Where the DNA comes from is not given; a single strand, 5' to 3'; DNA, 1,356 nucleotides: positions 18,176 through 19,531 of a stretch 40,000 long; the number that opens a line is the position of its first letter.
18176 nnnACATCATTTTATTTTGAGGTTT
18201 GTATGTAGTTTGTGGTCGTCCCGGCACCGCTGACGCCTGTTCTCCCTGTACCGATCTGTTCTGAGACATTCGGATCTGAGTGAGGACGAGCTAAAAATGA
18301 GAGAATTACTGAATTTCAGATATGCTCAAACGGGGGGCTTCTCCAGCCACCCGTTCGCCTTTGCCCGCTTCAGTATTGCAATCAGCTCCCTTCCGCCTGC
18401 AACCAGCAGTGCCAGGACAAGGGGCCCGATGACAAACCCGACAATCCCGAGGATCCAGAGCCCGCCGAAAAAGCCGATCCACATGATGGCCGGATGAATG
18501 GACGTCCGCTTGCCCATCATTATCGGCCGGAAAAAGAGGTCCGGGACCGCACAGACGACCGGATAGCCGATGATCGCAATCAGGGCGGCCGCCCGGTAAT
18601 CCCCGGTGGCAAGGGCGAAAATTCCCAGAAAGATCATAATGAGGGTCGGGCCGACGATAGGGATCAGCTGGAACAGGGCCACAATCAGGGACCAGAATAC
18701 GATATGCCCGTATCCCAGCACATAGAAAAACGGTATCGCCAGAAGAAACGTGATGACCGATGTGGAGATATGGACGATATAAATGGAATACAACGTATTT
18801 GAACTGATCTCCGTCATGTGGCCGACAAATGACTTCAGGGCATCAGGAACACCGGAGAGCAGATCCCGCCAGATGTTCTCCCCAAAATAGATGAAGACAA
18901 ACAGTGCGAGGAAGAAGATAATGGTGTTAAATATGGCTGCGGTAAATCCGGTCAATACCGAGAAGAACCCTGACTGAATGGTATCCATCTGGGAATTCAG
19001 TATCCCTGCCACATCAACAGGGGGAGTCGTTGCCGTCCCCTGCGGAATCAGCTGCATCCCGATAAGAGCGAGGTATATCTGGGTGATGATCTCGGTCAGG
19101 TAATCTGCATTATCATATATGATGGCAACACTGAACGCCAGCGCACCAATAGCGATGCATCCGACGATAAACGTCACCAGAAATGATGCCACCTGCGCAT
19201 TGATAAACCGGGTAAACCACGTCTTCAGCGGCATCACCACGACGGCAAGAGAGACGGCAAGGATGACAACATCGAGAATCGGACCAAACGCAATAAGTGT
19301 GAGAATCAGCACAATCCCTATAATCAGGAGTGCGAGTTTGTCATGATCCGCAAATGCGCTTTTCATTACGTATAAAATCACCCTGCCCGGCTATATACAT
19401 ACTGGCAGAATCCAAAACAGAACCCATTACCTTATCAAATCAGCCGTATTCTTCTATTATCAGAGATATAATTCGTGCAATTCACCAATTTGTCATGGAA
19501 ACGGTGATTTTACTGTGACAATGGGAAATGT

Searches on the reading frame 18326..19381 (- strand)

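Call 10: search_protein_families(library=pfam, proteins=[window:18326-19381:-], max_evalue=0.1)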
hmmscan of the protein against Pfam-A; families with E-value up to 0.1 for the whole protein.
window:18326-19381:- (351 aa): 1 family
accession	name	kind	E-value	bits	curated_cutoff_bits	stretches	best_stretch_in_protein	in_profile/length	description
PF01594.21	AI-2E_transport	-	1.8e-35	123.1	34.3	1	19-327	4-320/327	AI-2E family transporter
